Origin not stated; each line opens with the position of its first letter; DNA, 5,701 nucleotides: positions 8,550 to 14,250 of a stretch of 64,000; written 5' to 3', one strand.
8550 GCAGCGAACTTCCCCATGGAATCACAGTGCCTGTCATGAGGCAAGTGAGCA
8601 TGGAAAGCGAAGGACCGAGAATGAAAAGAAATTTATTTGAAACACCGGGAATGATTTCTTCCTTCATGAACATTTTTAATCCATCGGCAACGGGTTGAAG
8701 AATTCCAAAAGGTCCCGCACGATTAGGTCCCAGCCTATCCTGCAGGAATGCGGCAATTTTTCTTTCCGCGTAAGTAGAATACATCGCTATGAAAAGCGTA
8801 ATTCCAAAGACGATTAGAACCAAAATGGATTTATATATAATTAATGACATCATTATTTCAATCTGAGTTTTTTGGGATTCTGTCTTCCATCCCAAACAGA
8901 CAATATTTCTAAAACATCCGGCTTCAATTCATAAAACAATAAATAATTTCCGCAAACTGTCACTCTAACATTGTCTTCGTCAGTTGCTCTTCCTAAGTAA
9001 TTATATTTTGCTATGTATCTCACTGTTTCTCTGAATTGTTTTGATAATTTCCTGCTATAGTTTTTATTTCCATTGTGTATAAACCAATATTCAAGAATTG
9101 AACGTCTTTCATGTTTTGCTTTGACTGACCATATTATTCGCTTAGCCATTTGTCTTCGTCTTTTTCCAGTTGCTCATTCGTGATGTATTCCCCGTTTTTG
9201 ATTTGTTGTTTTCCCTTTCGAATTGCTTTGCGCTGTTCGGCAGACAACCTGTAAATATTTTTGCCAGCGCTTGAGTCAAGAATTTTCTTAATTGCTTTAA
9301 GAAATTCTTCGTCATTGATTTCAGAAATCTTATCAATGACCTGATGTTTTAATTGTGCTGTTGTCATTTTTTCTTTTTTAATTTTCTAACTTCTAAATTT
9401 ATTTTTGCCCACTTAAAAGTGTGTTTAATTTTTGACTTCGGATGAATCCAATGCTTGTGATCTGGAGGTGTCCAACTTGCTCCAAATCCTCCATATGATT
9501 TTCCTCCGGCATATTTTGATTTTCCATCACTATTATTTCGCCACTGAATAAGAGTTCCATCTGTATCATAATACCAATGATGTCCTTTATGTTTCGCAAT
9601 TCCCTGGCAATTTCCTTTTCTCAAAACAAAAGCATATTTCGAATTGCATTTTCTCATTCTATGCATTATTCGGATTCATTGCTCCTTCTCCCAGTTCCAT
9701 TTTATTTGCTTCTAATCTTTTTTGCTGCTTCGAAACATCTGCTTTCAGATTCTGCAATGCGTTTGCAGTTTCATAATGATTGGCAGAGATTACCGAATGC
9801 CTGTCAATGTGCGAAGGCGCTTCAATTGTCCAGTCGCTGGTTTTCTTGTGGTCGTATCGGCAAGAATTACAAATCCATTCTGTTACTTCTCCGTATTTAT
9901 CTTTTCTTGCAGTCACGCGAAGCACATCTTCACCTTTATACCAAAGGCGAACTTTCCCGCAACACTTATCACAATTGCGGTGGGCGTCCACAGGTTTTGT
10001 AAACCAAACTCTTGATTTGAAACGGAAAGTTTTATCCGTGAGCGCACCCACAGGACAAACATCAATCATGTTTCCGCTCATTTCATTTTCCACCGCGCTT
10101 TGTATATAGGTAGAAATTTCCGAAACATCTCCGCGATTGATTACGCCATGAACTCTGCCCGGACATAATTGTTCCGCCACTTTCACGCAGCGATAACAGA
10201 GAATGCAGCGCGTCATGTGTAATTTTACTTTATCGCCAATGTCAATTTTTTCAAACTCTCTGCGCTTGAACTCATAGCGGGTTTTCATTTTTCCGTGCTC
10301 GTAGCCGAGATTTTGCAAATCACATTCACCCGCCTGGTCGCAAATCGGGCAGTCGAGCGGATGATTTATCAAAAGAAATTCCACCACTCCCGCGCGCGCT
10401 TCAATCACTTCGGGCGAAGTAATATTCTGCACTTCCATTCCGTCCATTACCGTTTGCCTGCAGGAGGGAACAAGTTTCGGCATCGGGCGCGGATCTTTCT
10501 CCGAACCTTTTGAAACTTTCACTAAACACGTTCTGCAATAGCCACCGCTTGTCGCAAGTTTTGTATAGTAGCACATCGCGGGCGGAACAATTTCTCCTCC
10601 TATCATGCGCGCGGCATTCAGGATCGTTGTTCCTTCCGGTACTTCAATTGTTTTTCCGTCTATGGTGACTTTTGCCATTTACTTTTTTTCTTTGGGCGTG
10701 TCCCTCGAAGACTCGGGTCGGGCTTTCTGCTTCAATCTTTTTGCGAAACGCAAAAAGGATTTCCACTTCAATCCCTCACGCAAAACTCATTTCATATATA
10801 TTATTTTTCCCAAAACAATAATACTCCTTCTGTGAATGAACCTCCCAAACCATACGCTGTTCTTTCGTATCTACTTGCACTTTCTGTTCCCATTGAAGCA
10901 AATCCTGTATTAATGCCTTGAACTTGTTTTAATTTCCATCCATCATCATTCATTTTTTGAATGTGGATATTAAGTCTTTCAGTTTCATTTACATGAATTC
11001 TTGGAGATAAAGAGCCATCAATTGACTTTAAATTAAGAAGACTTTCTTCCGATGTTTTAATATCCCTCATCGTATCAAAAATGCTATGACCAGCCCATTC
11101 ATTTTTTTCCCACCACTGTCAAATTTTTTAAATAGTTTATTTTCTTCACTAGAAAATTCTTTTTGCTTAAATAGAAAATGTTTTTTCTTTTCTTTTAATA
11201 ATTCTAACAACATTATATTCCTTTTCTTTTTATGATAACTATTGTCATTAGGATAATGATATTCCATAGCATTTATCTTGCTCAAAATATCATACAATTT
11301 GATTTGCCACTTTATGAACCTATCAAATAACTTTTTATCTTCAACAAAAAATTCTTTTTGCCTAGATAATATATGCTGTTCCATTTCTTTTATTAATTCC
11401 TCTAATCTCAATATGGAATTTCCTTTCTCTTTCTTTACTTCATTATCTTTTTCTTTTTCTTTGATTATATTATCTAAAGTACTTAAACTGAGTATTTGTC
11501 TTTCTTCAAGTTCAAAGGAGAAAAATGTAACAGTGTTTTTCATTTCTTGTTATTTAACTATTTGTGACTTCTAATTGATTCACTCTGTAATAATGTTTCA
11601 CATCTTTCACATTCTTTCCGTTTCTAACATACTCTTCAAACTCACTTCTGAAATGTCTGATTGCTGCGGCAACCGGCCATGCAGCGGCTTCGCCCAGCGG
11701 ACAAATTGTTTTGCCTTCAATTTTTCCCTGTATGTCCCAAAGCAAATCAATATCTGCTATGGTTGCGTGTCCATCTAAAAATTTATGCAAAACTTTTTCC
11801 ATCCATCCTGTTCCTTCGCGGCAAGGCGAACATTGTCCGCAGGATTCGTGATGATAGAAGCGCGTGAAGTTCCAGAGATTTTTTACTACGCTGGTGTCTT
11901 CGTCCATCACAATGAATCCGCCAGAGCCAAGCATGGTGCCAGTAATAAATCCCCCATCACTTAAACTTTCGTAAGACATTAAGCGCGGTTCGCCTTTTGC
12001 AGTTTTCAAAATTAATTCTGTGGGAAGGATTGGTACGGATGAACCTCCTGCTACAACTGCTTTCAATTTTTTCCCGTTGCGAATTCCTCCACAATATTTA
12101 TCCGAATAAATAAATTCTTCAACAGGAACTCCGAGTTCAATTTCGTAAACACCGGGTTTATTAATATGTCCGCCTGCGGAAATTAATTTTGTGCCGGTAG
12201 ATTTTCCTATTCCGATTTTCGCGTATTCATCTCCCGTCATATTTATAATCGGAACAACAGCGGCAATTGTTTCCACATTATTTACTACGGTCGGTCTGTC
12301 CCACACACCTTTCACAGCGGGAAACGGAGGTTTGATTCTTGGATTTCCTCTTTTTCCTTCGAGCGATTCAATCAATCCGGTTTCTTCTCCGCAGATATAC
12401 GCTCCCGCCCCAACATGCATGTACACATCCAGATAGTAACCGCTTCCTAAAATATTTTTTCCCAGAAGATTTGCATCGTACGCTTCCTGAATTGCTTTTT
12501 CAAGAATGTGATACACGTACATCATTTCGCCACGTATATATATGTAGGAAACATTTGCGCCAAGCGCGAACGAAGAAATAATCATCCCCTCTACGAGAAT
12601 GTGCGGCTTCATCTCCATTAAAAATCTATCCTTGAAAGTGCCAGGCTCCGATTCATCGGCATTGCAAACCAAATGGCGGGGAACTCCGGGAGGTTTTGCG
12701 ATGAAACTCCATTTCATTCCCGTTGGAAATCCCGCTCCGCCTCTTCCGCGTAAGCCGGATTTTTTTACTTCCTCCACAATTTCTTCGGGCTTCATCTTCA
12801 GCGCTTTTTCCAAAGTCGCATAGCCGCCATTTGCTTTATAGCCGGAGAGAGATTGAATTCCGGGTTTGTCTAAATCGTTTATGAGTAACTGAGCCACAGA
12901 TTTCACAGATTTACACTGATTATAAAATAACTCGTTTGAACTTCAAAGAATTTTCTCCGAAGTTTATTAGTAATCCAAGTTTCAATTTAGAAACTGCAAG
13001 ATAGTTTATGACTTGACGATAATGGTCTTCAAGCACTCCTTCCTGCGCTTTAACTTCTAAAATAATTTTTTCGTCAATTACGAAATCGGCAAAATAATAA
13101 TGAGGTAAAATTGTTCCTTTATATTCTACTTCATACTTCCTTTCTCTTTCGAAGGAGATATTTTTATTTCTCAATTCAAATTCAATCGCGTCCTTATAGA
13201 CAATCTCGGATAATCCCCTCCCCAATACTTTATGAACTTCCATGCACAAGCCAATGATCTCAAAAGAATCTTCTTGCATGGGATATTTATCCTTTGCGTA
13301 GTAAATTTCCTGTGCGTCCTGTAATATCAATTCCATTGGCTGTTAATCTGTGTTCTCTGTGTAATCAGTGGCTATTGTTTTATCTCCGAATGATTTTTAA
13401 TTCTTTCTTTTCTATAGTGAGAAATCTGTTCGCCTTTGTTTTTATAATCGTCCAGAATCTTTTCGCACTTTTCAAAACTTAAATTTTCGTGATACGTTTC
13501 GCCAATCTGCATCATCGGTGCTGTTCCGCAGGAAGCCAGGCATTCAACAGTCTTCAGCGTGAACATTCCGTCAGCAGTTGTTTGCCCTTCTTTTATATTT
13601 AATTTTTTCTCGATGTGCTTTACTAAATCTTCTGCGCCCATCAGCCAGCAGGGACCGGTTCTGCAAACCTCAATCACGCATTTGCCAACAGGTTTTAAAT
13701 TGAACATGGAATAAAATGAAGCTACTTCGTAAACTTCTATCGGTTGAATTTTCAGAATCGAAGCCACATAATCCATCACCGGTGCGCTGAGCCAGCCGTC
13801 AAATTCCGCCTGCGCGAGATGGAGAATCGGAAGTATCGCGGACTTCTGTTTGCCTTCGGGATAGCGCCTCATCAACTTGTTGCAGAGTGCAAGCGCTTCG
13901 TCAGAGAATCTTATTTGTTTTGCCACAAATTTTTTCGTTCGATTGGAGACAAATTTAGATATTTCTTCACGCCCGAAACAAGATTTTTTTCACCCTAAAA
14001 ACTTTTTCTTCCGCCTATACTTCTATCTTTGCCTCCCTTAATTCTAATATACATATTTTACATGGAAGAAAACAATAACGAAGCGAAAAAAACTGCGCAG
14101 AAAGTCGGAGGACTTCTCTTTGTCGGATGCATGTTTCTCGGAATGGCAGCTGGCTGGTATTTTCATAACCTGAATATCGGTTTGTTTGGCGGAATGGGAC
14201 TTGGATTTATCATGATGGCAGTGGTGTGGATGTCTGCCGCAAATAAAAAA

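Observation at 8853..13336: Complex I operon threaded by three independent accessory gene cassettes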

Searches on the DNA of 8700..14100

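Call 70: search_rna_families(source=window, start=8700, end=14100, threshold=evalue, max_evalue=1)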
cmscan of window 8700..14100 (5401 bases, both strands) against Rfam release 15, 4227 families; matches with E-value up to 1: 3.
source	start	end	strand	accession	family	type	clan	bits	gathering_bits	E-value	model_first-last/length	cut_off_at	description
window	10712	10786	-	RF01705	Flavo-1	Gene; sRNA;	-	57.9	42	4.6e-11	1-76/76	no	Flavo-1 RNA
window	12057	12142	-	RF03680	mir-9465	Gene; miRNA;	-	22.6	63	0.3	1-74/74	no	mir-9465 microRNA precursor family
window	10731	10763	+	RF00486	mir-129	Gene; miRNA;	-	21.4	48.6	0.85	1-75/75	no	mir-129 microRNA precursor family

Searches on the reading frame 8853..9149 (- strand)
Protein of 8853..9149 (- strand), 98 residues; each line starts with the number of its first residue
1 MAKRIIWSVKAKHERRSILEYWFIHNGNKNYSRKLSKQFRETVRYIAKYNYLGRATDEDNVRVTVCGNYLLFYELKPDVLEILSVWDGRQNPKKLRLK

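Call 3: search_protein_families(library=pfam, proteins=[window:8853-9149:-], max_evalue=0.1)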
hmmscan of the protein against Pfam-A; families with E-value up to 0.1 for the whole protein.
window:8853-9149:- (98 aa): 1 family
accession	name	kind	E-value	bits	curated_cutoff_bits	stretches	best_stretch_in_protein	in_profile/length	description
PF05016.21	ParE_toxin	-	2.2e-09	38.2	23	1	5-92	1-89/89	ParE toxin of type II toxin-antitoxin system, parDE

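Call 6: search_protein_families(library=ncbifam, proteins=[window:8853-9149:-], max_evalue=0.1)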
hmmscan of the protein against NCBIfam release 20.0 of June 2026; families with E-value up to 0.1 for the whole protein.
window:8853-9149:- (98 aa): 0 families

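Call 31: search_protein_families(library=phrogs, proteins=[window:8853-9149:-], max_evalue=0.05)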
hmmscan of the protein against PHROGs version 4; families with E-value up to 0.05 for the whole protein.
window:8853-9149:- (98 aa): 2 families
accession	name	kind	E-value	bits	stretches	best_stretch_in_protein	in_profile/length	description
phrog_2455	-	unknown function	9e-10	39.8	1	2-94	2-97/99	-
phrog_5232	-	moron, auxiliary metabolic gene and host takeover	0.0048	17.8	1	1-90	1-91/97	toxin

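Call 32: search_protein_families(library=padloc, proteins=[window:8853-9149:-], max_evalue=0.05)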
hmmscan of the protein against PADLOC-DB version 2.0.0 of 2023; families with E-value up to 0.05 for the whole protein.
window:8853-9149:- (98 aa): 0 families

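Call 63: search_solved_structures(query=window:8853-9149:-, max_evalue=1, show_alignments=2)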
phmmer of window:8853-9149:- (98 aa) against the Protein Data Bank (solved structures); distinct sequences matched with E-value up to 1: 3.
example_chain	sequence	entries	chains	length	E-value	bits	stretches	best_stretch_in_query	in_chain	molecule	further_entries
9hcj_P0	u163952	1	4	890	0.19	15.4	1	18-82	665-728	Nuclear pore complex protein nup85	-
9l92_A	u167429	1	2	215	0.83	13.4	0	13-83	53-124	Ryanodine receptor 3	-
9l90_A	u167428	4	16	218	0.87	13.3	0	13-83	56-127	Ryanodine receptor 3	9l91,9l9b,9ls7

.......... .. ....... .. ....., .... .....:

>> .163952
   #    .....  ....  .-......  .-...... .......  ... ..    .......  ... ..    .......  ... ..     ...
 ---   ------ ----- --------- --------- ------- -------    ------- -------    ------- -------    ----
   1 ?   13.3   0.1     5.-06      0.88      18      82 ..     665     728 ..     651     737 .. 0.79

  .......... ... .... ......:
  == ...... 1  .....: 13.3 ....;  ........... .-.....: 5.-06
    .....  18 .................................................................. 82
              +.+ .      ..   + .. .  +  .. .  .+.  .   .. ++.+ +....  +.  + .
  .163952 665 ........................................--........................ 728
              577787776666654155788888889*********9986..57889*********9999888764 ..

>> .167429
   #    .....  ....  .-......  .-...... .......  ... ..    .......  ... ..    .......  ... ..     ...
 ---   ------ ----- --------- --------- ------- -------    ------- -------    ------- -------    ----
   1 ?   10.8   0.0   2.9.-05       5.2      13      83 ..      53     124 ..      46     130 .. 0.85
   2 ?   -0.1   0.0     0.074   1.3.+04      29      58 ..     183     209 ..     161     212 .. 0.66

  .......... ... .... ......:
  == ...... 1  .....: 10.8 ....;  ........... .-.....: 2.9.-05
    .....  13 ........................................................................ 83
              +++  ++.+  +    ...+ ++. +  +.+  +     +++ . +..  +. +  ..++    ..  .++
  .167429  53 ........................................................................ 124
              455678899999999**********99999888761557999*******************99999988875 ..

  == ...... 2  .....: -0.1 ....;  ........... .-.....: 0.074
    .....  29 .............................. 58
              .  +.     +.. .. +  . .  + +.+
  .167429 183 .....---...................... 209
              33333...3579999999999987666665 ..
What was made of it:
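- On ParE/RelE toxin (PF05016): No close solved homologue was found by sequence (call 63).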

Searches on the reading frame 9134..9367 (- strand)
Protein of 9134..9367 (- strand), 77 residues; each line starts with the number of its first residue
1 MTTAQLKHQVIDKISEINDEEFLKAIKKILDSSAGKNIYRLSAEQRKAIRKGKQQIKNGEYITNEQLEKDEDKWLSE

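Call 3: search_protein_families(library=pfam, proteins=[window:9134-9367:-], max_evalue=0.1)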
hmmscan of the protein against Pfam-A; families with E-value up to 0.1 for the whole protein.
window:9134-9367:- (77 aa): 4 families
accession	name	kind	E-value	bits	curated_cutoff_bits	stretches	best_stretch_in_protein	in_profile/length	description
PF16021.10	PDCD7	-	0.01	15.5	27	1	3-74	44-109/306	Programmed cell death protein 7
PF16552.11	OAM_alpha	-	0.03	14.7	29.7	1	27-63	73-109/115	D-ornithine 4,5-aminomutase alpha-subunit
PF10662.15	PduV-EutP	-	0.056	13.7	21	1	10-56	95-141/143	Ethanolamine utilisation - propanediol utilisation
PF01468.23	GA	-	0.089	13.5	24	0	47-69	6-28/55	GA module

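Call 6: search_protein_families(library=ncbifam, proteins=[window:9134-9367:-], max_evalue=0.1)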
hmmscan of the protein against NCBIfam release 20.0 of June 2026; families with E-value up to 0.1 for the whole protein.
window:9134-9367:- (77 aa): 0 families

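Call 31: search_protein_families(library=phrogs, proteins=[window:9134-9367:-], max_evalue=0.05)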
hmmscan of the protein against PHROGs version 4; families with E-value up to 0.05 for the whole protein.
window:9134-9367:- (77 aa): 2 families
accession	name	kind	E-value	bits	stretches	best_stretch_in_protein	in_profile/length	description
phrog_22884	-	head and packaging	0.018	15.7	1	18-76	49-107/256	virion structural protein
phrog_1936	-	moron, auxiliary metabolic gene and host takeover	0.022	15.6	1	9-67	95-152/188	MazF-like growth inhibitor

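Call 32: search_protein_families(library=padloc, proteins=[window:9134-9367:-], max_evalue=0.05)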
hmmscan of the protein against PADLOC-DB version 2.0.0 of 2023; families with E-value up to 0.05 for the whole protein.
window:9134-9367:- (77 aa): 0 families
